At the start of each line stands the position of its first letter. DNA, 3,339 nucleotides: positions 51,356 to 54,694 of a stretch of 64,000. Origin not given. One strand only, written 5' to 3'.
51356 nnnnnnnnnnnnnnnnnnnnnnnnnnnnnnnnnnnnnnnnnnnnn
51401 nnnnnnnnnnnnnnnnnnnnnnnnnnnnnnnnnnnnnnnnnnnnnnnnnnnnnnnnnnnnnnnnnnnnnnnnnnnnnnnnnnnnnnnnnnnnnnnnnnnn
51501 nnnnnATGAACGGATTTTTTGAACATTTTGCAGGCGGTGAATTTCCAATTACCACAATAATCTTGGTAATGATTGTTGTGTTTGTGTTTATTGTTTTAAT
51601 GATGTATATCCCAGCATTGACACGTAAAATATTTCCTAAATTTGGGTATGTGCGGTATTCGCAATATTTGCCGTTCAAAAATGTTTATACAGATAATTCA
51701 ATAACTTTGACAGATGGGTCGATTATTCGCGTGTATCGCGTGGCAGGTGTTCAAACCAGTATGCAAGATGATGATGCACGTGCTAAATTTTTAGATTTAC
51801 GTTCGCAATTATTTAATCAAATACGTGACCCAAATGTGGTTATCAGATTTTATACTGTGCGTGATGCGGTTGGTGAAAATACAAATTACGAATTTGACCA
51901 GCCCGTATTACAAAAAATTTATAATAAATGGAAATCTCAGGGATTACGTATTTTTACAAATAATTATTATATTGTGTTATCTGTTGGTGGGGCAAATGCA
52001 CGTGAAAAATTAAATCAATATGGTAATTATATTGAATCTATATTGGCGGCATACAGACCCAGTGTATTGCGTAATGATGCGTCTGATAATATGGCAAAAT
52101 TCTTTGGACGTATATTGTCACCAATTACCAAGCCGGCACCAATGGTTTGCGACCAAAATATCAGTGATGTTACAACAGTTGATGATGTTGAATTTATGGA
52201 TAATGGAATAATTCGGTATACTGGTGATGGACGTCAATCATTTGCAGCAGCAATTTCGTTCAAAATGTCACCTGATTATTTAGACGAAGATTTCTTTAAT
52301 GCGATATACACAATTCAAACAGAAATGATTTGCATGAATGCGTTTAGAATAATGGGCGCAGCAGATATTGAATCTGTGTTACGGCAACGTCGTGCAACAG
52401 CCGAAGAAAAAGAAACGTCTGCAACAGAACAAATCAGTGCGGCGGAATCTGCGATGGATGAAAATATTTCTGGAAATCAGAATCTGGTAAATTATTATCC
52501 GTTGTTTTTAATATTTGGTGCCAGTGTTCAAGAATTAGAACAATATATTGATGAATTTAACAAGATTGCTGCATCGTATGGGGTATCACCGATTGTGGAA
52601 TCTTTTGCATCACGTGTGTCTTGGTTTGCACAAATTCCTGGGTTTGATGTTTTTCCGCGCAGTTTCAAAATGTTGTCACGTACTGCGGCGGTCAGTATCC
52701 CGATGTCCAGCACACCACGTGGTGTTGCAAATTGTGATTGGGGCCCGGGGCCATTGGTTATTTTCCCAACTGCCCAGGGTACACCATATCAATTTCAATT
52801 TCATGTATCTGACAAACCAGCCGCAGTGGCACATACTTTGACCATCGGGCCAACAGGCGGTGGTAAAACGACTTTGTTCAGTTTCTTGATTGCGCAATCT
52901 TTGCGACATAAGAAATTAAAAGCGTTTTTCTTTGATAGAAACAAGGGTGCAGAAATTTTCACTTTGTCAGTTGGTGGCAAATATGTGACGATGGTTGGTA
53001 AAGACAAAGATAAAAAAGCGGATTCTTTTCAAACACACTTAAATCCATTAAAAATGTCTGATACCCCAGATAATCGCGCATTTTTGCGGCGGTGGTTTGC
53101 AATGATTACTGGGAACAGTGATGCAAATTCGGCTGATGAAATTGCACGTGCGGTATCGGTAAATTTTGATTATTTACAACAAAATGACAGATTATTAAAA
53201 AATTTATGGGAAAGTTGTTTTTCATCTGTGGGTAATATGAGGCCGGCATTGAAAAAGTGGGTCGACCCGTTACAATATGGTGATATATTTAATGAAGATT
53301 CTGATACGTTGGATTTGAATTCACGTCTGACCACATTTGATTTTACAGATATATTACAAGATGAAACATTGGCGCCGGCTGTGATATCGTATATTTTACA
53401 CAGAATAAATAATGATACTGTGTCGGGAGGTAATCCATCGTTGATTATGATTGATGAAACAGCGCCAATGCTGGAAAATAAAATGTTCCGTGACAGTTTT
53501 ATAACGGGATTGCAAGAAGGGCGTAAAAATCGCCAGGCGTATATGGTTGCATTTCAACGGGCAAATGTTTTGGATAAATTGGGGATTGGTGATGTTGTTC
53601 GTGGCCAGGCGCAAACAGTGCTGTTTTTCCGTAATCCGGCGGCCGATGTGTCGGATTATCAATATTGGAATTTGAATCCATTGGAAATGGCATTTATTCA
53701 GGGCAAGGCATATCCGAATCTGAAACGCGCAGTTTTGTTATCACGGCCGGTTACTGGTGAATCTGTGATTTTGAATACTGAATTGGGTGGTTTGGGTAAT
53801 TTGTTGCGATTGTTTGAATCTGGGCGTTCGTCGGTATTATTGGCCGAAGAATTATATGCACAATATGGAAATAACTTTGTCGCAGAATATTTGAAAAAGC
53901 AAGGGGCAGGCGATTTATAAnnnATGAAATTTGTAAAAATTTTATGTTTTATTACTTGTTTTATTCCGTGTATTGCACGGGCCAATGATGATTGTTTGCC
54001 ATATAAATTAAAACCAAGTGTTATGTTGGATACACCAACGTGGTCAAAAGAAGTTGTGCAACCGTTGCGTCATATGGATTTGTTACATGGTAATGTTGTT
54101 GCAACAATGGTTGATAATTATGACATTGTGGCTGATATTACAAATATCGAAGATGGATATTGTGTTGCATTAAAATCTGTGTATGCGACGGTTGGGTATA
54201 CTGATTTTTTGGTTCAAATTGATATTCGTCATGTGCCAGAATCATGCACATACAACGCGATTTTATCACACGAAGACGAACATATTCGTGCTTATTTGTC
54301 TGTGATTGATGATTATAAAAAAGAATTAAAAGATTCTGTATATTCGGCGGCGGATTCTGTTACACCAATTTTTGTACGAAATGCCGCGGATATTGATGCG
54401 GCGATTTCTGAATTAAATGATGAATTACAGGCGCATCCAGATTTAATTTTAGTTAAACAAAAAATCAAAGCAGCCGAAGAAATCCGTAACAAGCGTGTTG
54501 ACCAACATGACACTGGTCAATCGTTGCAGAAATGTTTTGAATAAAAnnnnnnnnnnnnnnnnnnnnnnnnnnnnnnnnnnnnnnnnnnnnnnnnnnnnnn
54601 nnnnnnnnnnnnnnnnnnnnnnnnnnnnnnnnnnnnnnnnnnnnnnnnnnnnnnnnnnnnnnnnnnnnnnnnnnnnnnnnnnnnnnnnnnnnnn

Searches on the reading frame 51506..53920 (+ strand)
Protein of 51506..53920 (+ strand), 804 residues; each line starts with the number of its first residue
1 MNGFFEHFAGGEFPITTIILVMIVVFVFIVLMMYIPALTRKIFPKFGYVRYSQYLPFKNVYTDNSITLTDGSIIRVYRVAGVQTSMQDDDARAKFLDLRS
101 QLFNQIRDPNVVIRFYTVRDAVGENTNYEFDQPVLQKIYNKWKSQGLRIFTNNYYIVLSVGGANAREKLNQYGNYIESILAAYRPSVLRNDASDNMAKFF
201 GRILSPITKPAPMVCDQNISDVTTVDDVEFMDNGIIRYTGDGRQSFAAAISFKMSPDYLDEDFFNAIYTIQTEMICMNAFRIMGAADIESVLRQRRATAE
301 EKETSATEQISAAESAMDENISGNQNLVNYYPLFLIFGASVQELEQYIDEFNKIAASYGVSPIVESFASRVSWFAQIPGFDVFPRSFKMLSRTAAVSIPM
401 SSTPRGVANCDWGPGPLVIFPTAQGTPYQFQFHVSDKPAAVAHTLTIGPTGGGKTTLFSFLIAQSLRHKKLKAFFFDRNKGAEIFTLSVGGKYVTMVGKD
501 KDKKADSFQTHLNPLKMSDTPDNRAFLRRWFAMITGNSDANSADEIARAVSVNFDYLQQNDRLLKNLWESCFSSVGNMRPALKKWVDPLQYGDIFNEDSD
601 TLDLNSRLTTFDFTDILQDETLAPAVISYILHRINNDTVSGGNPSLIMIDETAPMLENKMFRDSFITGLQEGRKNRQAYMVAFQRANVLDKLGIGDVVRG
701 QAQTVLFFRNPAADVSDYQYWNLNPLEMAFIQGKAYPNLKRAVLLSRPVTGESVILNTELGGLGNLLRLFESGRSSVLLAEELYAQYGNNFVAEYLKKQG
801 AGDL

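Call 9: search_protein_families(library=pfam, proteins=[window:51506-53920:+], max_evalue=0.01)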
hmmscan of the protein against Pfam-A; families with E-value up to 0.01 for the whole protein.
window:51506-53920:+ (804 aa): 2 families
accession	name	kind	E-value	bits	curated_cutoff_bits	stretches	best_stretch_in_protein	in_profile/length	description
PF03135.19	CagE_TrbE_VirB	-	5.3e-12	46.6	21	1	216-380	40-198/204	CagE, TrbE, VirB family, component of type IV transporter system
PF03354.21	TerL_ATPase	-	0.00087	19.5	23.7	1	590-681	65-158/178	Terminase large subunit, ATPase domain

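Call 13: find_related_loci(query=window:51506-53920:+, collection=genome_contigs, flank=4000)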
Query window:51506-53920:+ (804 aa) in genome_contigs; peptide patterns used: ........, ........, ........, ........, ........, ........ (x = any residue, [..] = any of these).
305 stretches matched a pattern; 268 encode a relative of the query (tblastn E <= 1e-3); the best 80 are kept; 80 distinct loci.
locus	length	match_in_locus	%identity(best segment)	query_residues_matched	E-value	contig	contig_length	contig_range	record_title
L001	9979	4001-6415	90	1-804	0e+0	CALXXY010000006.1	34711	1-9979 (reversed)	MAG: uncultured Alphaproteobacteria bacterium isolate BRZ_PP__bin55 genome assembly, contig: BRZ_PP__NODE_1453_length_34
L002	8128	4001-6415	91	1-804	0e+0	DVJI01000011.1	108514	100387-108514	MAG TPA_asm: Candidatus Enterousia intestinigallinarum isolate ChiGjej3B3-5194 ChiGjej3B3M5__C552858_L108514_SRR6323341,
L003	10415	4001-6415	90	1-804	0e+0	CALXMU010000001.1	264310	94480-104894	MAG: uncultured Alphaproteobacteria bacterium isolate BRZ_MD__bin57 genome assembly, contig: BRZ_MD__NODE_31_length_2643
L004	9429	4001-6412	91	1-804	0e+0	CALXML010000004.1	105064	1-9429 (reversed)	MAG: uncultured Alphaproteobacteria bacterium isolate BRZ_KL__bin36 genome assembly, contig: BRZ_KL__NODE_149_length_105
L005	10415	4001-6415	91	1-804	0e+0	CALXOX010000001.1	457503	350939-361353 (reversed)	MAG: uncultured Alphaproteobacteria bacterium isolate BRZ_MD__bin1 genome assembly, contig: BRZ_MD__NODE_4_length_457503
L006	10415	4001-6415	90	1-804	0e+0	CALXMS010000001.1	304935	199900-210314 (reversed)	MAG: uncultured Alphaproteobacteria bacterium isolate BRZ_MB__bin43 genome assembly, contig: BRZ_MB__NODE_27_length_3049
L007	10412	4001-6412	88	1-804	0e+0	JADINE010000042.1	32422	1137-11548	MAG: Candidatus Enterousia excrementavium isolate B1-16210 B1M03__C432711_L32422_SRR9113712, whole genome shotgun sequen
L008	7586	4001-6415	88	1-804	0e+0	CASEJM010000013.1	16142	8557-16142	uncultured proteobacterium isolate Batch3_idba_bin.193 genome assembly, contig: Batch3_idba_bin.193.fa_k87_8775465, whol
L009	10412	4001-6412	91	1-804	0e+0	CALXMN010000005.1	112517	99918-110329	MAG: uncultured Alphaproteobacteria bacterium isolate BRZ_KQ__bin82 genome assembly, contig: BRZ_KQ__NODE_318_length_112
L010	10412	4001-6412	89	1-804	0e+0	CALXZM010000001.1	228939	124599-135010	MAG: uncultured Alphaproteobacteria bacterium isolate BRZ_LB__bin18 genome assembly, contig: BRZ_LB__NODE_32_length_2289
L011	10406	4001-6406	86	1-804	0e+0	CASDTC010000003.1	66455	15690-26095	uncultured proteobacterium isolate T11_L1_319319_idba_bin.126 genome assembly, contig: T11_L1_319319_idba_bin.126.fa_sca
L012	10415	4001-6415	88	1-804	0e+0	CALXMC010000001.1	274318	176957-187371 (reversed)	MAG: uncultured Alphaproteobacteria bacterium isolate BRZ_EE__bin33 genome assembly, contig: BRZ_EE__NODE_23_length_2743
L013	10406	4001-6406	87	1-804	0e+0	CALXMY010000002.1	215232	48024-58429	MAG: uncultured Alphaproteobacteria bacterium isolate BRZ_RP__bin67 genome assembly, contig: BRZ_RP__NODE_40_length_2152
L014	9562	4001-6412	86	1-804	0e+0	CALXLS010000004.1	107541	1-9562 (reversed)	MAG: uncultured Alphaproteobacteria bacterium isolate BRZ_DL__bin85 genome assembly, contig: BRZ_DL__NODE_269_length_107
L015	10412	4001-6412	86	1-804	0e+0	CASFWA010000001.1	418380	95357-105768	uncultured proteobacterium isolate A86_L4_360360_idba_bin.28 genome assembly, contig: A86_L4_360360_idba_bin.28.fa_scaff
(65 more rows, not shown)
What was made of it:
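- Tried and rejected: The genome-collection scan was already spent (call 13).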

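Call 32: search_protein_families(library=ncbifam, proteins=[window:51506-53920:+], max_evalue=0.01)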
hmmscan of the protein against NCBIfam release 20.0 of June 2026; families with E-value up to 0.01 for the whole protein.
window:51506-53920:+ (804 aa): 9 families
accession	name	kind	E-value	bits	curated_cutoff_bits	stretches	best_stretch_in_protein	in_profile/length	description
TIGR00929.1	VirB4_CagE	subfamily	9.4e-112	374.7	643.1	2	193-798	188-787/792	VirB4 family type IV secretion/conjugal transfer ATPase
NF010473.0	PRK13898.1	equivalog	1.6e-68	231.5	1050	2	197-790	206-786/801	type IV secretion system ATPase VirB4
NF010427.0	PRK13853.1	equivalog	1.8e-49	168.4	957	2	209-792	200-774/789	type IV secretion system protein VirB4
NF010447.0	PRK13873.1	equivalog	7e-35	120.2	1020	1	304-714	306-708/815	conjugal transfer protein TrbE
NF010404.0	PRK13830.1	subfamily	1.6e-31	108.8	810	1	305-715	319-724/818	conjugal transfer protein TrbE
NF010466.0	PRK13891.1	subfamily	1.5e-26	92.6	1322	1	303-800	348-842/852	conjugal transfer protein TrbE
TIGR02746.1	TraC-F-type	equivalog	1.5e-10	39.7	567.05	1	416-722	407-721/800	type IV secretion system protein TraC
NF045975.1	VirB4_plasma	equivalog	1.5e-08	32.9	590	1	56-521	109-586/894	Mbov_0397 family ICE element conjugal transfer ATPase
NF045971.1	conju_CD1110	equivalog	0.0037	15.6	325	0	593-675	576-658/752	VirB4-like conjugal transfer ATPase, CD1110 family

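Call 59: find_homologous_proteins(query=window:51506-53920:+, max_evalue=1e-20)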
Query window:51506-53920:+ (804 aa): 1617 proteins with E <= 1e-20 among 8000 candidates; the best 120 are listed.
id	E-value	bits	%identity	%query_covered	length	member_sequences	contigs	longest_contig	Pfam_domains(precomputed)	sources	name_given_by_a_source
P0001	0.0e+0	1816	99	100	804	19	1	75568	PF27097.1,PF03135.20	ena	-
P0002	0.0e+0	1696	91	100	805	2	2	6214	PF27097.1,PF03135.20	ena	-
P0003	0.0e+0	1684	91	100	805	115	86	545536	PF27097.1,PF03135.20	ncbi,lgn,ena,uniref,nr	ncbi:MAG TPA: hypothetical protein IAD02_02915 [Candidatus Enterousia intestinigallinarum]|uniref:Ca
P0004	0.0e+0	1680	91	100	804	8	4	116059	PF27097.1,PF03135.20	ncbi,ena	-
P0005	0.0e+0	1678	90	100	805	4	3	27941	PF27097.1,PF03135.20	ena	-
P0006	0.0e+0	1677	90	100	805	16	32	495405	PF27097.1,PF03135.20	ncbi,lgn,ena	-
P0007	0.0e+0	1675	91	100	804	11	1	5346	PF27097.1,PF03135.20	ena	-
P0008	0.0e+0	1652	88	100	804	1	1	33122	PF27097.1,PF03135.20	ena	-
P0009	0.0e+0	1649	88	100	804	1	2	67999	PF27097.1,PF03135.20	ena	-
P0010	0.0e+0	1649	88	100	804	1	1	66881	PF27097.1,PF03135.20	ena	-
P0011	0.0e+0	1649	88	100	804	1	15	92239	PF27097.1,PF03135.20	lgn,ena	-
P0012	0.0e+0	1649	88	100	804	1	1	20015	PF27097.1,PF03135.20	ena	-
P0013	0.0e+0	1649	88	100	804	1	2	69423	PF27097.1,PF03135.20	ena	-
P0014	0.0e+0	1648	88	100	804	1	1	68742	PF27097.1,PF03135.20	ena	-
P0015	0.0e+0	1648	88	100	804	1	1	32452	PF27097.1,PF03135.20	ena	-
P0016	0.0e+0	1647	88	100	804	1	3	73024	PF27097.1,PF03135.20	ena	-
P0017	0.0e+0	1647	88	100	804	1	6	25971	PF27097.1,PF03135.20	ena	-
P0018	0.0e+0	1647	88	100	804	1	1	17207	PF27097.1,PF03135.20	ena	-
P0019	0.0e+0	1647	88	100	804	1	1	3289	PF27097.1,PF03135.20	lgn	-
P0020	0.0e+0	1647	88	100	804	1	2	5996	PF27097.1,PF03135.20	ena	-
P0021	0.0e+0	1647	88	100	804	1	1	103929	PF27097.1,PF03135.20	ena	-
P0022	0.0e+0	1647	88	100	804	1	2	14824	PF27097.1,PF03135.20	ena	-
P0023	0.0e+0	1647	88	100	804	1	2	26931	PF27097.1,PF03135.20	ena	-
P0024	0.0e+0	1647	88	100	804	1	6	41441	PF27097.1,PF03135.20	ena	-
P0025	0.0e+0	1647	88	100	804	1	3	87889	PF27097.1,PF03135.20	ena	-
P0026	0.0e+0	1647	88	100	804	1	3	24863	PF27097.1,PF03135.20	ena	-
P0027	0.0e+0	1646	88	100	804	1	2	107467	PF27097.1,PF03135.20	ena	-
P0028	0.0e+0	1646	88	100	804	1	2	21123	PF27097.1,PF03135.20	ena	-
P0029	0.0e+0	1646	88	100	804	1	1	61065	PF27097.1,PF03135.20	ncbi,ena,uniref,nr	ncbi:MAG: hypothetical protein IAC77_03390 [Proteobacteria bacterium]|uniref:CagE TrbE VirB componen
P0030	0.0e+0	1646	88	100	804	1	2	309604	PF27097.1,PF03135.20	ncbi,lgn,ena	-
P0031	0.0e+0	1646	88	100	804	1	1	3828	PF27097.1,PF03135.20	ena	-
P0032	0.0e+0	1646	88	100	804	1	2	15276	PF27097.1,PF03135.20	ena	-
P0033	0.0e+0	1645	88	100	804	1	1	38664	PF27097.1,PF03135.20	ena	-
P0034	0.0e+0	1645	88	100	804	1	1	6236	PF27097.1,PF03135.20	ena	-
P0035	0.0e+0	1645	88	100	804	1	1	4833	PF27097.1,PF03135.20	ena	-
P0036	0.0e+0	1645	88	100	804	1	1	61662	PF27097.1,PF03135.20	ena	-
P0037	0.0e+0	1643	88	100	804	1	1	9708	PF27097.1,PF03135.20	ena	-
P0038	0.0e+0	1643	88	100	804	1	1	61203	PF27097.1,PF03135.20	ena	-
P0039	0.0e+0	1642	88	100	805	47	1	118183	PF27097.1,PF03135.20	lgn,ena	-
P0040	0.0e+0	1641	88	100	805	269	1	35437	PF27097.1,PF03135.20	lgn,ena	-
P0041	0.0e+0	1640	88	100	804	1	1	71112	PF27097.1,PF03135.20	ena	-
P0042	0.0e+0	1638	88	100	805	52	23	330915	PF27097.1,PF03135.20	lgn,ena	-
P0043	0.0e+0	1628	88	100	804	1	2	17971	PF27097.1,PF03135.20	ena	-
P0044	0.0e+0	1627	88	100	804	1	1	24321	PF27097.1,PF03135.20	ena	-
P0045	0.0e+0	1627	88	100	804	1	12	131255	PF27097.1,PF03135.20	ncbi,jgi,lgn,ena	-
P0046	0.0e+0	1627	88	100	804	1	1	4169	PF27097.1,PF03135.20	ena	-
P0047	0.0e+0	1627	88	100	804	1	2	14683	PF27097.1,PF03135.20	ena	-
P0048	0.0e+0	1626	87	100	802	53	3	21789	PF27097.1,PF03135.20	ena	-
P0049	0.0e+0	1626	88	100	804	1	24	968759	PF27097.1,PF03135.20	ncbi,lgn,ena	-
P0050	0.0e+0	1626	88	100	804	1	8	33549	PF27097.1,PF03135.20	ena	-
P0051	0.0e+0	1625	88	100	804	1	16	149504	PF27097.1,PF03135.20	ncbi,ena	-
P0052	0.0e+0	1625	88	100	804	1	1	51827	PF27097.1,PF03135.20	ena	-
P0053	0.0e+0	1625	88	100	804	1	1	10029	PF27097.1,PF03135.20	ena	-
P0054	0.0e+0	1625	88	100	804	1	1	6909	PF27097.1,PF03135.20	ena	-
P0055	0.0e+0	1625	88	100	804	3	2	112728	PF27097.1,PF03135.20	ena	-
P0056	0.0e+0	1625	88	100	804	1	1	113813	PF27097.1,PF03135.20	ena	-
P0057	0.0e+0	1624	88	100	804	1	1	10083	PF27097.1,PF03135.20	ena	-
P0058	0.0e+0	1624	88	100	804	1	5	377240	PF27097.1,PF03135.20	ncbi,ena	-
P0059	0.0e+0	1624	88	100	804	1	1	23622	PF27097.1,PF03135.20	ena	-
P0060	0.0e+0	1624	88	100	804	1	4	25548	PF27097.1,PF03135.20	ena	-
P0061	0.0e+0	1624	88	100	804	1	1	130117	PF27097.1,PF03135.20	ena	-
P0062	0.0e+0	1624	88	100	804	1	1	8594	PF27097.1,PF03135.20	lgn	-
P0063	0.0e+0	1624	88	100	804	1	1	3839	PF27097.1,PF03135.20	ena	-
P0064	0.0e+0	1624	88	100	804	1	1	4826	PF27097.1,PF03135.20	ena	-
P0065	0.0e+0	1623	88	100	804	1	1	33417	PF27097.1,PF03135.20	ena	-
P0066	0.0e+0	1623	88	100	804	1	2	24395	PF27097.1,PF03135.20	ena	-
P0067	0.0e+0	1623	88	100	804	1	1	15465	PF27097.1,PF03135.20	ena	-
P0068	0.0e+0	1623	88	100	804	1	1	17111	PF27097.1,PF03135.20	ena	-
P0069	0.0e+0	1622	88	100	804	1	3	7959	PF27097.1,PF03135.20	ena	-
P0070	0.0e+0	1622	88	100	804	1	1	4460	PF27097.1,PF03135.20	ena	-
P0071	0.0e+0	1622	87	100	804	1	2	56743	PF27097.1,PF03135.20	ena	-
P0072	0.0e+0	1622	88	100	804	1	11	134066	PF27097.1,PF03135.20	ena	-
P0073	0.0e+0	1621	88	100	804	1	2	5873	PF27097.1,PF03135.20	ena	-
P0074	0.0e+0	1620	87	100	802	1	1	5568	PF27097.1,PF03135.20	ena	-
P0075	0.0e+0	1618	87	100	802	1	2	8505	PF27097.1,PF03135.20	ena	-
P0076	0.0e+0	1617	87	100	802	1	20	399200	PF27097.1,PF03135.20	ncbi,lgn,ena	-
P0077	0.0e+0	1616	87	100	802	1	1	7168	PF27097.1,PF03135.20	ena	-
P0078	0.0e+0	1614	87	100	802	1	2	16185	PF27097.1,PF03135.20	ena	-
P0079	0.0e+0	1614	87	100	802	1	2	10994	PF27097.1,PF03135.20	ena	-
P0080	0.0e+0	1613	87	100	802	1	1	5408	PF27097.1,PF03135.20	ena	-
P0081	0.0e+0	1613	87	100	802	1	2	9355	PF27097.1,PF03135.20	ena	-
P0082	0.0e+0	1613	87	100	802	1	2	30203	PF27097.1,PF03135.20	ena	-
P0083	0.0e+0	1612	87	100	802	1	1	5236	PF27097.1,PF03135.20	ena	-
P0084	0.0e+0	1612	86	100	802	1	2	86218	PF27097.1,PF03135.20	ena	-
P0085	0.0e+0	1611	86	100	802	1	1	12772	PF27097.1,PF03135.20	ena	-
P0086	0.0e+0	1611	87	100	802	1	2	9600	PF27097.1,PF03135.20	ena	-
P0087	0.0e+0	1611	87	100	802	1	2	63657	PF27097.1,PF03135.20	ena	-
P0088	0.0e+0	1611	87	100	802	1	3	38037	PF27097.1,PF03135.20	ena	-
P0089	0.0e+0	1611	86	100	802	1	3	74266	PF27097.1,PF03135.20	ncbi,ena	-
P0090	0.0e+0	1611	86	100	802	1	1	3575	PF27097.1,PF03135.20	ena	-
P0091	0.0e+0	1611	86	100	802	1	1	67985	PF27097.1,PF03135.20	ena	-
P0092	0.0e+0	1611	86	100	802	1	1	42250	PF27097.1,PF03135.20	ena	-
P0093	0.0e+0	1611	86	100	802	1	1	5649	PF27097.1,PF03135.20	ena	-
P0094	0.0e+0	1610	86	100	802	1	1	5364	PF27097.1,PF03135.20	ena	-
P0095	0.0e+0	1610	87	100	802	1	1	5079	PF27097.1,PF03135.20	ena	-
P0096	0.0e+0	1610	86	100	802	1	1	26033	PF27097.1,PF03135.20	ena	-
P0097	0.0e+0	1610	86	100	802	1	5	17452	PF27097.1,PF03135.20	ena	-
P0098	0.0e+0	1610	86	100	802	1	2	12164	PF27097.1,PF03135.20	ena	-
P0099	0.0e+0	1610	87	100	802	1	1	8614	PF27097.1,PF03135.20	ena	-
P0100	0.0e+0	1609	86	100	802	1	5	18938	PF27097.1,PF03135.20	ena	-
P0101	0.0e+0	1609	86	100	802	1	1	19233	PF27097.1,PF03135.20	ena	-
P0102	0.0e+0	1609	86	100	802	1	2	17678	PF27097.1,PF03135.20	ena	-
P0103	0.0e+0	1609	86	100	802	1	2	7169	PF27097.1,PF03135.20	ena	-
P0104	0.0e+0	1609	86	100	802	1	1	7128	PF27097.1,PF03135.20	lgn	-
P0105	0.0e+0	1609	86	100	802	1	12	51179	PF27097.1,PF03135.20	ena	-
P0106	0.0e+0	1608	86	100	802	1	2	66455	PF27097.1,PF03135.20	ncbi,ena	-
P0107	0.0e+0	1608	86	100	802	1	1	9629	PF27097.1,PF03135.20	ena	-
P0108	0.0e+0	1608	86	100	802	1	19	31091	PF27097.1,PF03135.20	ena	-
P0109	0.0e+0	1608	86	100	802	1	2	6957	PF27097.1,PF03135.20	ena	-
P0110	0.0e+0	1607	86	100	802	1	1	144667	PF27097.1,PF03135.20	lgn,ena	-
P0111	0.0e+0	1607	86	100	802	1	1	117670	PF27097.1,PF03135.20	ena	-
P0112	0.0e+0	1607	86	100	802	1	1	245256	PF27097.1,PF03135.20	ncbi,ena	-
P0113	0.0e+0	1607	86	100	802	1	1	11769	PF27097.1,PF03135.20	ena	-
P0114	0.0e+0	1605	87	100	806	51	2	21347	PF27097.1,PF03135.20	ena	-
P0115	0.0e+0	1604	86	100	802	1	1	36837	PF27097.1,PF03135.20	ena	-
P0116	0.0e+0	1603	86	100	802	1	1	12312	PF27097.1,PF03135.20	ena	-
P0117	0.0e+0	1600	86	100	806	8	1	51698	PF27097.1,PF03135.20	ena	-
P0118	0.0e+0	1594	85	100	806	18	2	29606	PF27097.1,PF03135.20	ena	-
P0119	0.0e+0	1592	86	100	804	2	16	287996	PF27097.1,PF03135.20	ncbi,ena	-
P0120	0.0e+0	1592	88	98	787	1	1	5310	PF27097.1,PF03135.20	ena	-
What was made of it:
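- Tried and rejected: The homologue search returns only the 120 closest VirB4 proteins (call 59).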

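Call 86: search_dna_similar(query=window:51506-53920:+, collection=plasmids, mode=protein, max_rows=8)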
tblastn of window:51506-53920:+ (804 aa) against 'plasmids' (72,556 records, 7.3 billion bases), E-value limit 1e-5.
The search stops at 5000 records and this limit was reached: more records match than are counted here, and every count below describes the 5000 best-scoring records only.
Records with a match: at least 5000; places in all: 5329; records where one place covers at least 80% of the query: 885.
Best place of each record, by identity: <60% 5000.
By first word of the organism name: Escherichia 1072; Klebsiella 530; Campylobacter 322; Salmonella 306; Agrobacterium 304; Rhizobium 296; Xanthomonas 154; Enterobacter 152; Sinorhizobium 148; uncultured 134; and 215 more.
By predicted mobility (MOB-suite, as given by PLSDB): conjugative 3933; non-mobilizable 677; mobilizable 390.
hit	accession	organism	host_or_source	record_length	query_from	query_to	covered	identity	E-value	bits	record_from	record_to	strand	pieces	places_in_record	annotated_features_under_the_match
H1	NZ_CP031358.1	Erythrobacter aureus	marine sediment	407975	33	801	96%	32.7%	1e-123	417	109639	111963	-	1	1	VirB4 family type IV secretion system protein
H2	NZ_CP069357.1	Microvirga sp. VF16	Vachellia farnesiana,Cell culture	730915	35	802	96%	32.4%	4e-124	419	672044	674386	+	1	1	hypothetical protein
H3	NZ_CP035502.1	Sphingosinicella sp. BN140058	Cell culture,soil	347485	33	791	94%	32.2%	3e-118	401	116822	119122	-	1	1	hypothetical protein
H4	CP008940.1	Candidatus Paracaedimonas acanthamoebae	Acanthamoeba polyphaga HN-3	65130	38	796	94%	29.4%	1e-85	305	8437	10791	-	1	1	hypothetical protein (x2)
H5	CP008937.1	Candidatus Paracaedimonas acanthamoebae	Acanthamoeba polyphaga HN-3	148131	38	796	94%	29.4%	1e-85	305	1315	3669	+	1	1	hypothetical protein (x2)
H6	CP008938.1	Candidatus Paracaedimonas acanthamoebae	Acanthamoeba polyphaga HN-3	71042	38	796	94%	29.3%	6e-87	310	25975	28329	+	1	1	hypothetical protein (x2)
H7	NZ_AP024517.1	Nitrosospira sp. NRS527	Oryza sativa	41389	56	796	92%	25.0%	1e-50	200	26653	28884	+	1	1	hypothetical protein | type IV secretion system protein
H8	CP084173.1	Acidithiobacillus ferrooxidans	cell culture,River sediment polluted by ...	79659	53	793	92%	24.2%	2e-36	156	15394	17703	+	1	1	VirB4 family type IV secretion/conjugal transfer ATPase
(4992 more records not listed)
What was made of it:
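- VirB4 genes are usually plasmid-borne (call 86).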

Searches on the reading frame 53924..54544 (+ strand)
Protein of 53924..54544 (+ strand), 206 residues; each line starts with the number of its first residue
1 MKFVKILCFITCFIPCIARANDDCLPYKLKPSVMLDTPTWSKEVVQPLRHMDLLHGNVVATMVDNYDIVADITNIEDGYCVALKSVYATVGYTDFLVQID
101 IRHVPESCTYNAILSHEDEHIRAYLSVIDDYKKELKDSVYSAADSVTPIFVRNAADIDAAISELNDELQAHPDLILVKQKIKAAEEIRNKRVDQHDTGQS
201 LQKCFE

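Call 9: search_protein_families(library=pfam, proteins=[window:53924-54544:+], max_evalue=0.01)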
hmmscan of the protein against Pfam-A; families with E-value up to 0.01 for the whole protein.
window:53924-54544:+ (206 aa): 0 families

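Call 32: search_protein_families(library=ncbifam, proteins=[window:53924-54544:+], max_evalue=0.01)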
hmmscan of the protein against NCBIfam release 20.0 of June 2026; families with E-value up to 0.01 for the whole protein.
window:53924-54544:+ (206 aa): 0 families

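Call 74: search_solved_structures(query=window:53924-54544:+, max_evalue=1)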
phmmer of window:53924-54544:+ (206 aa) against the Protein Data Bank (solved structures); distinct sequences matched with E-value up to 1: 0.
